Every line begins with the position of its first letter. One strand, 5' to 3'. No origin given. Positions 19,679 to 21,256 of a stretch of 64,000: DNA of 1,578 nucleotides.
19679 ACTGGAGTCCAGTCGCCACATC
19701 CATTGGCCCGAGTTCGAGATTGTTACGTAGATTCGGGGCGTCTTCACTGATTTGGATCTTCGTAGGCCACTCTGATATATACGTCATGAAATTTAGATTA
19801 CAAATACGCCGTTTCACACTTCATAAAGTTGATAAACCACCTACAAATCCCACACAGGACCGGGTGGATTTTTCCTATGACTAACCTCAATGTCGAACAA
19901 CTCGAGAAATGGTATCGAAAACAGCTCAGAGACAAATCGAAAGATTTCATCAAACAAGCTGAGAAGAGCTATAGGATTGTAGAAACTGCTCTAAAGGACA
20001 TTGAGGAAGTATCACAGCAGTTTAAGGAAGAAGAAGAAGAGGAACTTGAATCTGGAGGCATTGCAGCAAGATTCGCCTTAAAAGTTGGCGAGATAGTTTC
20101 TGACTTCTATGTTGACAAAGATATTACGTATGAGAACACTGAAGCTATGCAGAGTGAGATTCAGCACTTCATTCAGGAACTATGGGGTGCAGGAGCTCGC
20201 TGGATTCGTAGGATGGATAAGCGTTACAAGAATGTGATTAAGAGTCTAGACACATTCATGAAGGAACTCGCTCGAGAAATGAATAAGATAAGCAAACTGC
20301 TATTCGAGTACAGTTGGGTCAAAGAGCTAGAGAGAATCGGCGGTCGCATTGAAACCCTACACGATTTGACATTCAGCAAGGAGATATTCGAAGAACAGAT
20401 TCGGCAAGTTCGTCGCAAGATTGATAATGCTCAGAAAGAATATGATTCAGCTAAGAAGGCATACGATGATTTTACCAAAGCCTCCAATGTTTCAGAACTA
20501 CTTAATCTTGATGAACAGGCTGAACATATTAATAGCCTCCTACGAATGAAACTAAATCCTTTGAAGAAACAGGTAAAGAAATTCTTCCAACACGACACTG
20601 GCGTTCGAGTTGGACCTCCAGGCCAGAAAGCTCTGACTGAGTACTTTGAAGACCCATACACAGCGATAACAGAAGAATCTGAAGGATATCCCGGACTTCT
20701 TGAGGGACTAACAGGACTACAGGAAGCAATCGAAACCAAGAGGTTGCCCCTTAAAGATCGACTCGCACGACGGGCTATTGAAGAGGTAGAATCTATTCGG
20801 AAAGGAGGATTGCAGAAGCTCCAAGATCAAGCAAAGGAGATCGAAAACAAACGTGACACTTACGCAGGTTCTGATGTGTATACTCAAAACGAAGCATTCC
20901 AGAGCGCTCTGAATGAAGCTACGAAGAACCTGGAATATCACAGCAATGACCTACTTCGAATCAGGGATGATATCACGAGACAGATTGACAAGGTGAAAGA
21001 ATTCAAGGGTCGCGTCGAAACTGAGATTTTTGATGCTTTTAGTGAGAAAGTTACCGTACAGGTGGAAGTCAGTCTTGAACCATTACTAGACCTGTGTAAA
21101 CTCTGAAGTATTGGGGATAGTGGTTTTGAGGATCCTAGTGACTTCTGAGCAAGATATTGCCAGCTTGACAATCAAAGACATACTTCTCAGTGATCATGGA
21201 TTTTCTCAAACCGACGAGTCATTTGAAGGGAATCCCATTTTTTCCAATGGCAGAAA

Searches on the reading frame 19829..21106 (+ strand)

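Call 76: search_protein_families(library=pfam, proteins=[window:19829-21106:+], max_evalue=0.001)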
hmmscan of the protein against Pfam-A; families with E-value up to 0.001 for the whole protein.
window:19829-21106:+ (425 aa): 1 family
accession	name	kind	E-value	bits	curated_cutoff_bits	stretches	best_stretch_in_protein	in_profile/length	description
PF11647.13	MLD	-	0.00043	20.8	35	0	31-65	6-40/81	Membrane Localization Domain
